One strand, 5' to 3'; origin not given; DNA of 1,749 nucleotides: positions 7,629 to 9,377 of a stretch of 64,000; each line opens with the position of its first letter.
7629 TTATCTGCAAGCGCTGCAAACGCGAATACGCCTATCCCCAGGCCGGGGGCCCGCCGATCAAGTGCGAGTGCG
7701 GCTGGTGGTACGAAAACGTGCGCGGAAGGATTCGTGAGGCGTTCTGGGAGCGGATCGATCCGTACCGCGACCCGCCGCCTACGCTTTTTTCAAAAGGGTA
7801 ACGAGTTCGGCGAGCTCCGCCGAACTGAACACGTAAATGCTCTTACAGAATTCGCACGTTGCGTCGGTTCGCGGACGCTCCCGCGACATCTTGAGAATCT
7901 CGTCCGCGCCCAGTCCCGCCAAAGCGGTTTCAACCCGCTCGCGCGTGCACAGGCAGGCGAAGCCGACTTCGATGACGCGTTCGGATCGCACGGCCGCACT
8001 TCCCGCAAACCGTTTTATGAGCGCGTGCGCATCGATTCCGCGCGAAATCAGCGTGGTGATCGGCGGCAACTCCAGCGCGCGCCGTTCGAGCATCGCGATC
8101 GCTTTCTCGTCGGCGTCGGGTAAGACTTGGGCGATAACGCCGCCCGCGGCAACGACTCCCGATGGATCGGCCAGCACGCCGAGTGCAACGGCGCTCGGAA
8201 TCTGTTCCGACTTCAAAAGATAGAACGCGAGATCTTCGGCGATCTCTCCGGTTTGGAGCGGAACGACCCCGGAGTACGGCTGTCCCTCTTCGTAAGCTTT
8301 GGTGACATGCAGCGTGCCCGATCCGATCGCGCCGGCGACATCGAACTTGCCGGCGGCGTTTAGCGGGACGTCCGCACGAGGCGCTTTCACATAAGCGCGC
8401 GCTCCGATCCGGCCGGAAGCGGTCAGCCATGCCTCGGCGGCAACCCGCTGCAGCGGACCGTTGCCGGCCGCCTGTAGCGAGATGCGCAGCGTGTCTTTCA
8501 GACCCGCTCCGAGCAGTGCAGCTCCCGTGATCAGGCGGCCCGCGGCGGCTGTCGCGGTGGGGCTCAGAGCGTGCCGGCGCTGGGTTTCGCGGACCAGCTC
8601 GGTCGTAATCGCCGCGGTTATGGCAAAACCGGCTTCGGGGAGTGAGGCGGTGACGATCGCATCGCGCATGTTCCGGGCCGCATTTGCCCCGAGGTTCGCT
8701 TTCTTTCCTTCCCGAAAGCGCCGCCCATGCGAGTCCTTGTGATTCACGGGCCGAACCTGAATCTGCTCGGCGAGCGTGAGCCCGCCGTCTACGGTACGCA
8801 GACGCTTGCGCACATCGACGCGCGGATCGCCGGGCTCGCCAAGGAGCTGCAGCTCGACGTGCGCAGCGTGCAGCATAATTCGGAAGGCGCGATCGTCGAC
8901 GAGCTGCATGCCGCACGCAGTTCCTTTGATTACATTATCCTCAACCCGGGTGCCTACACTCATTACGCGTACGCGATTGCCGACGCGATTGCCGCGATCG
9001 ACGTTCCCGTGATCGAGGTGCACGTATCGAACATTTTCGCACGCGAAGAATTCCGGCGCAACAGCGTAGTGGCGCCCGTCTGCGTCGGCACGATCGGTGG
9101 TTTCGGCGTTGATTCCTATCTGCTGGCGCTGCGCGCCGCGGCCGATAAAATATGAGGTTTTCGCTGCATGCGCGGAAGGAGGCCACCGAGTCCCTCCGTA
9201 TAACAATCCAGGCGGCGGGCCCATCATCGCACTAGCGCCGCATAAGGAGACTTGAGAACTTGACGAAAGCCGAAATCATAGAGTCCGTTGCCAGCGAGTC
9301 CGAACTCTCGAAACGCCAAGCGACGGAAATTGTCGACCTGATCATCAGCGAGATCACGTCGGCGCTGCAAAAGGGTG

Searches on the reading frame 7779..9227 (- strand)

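Call 8: search_protein_families(library=pfam, proteins=[window:7779-9227:-])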
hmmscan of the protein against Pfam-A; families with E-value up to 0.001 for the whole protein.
window:7779-9227:- (482 aa): 1 family
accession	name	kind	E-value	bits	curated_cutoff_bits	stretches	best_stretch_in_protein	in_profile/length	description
PF01430.24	HSP33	-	4.3e-74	249.8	21.4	1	189-468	1-273/273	Hsp33 protein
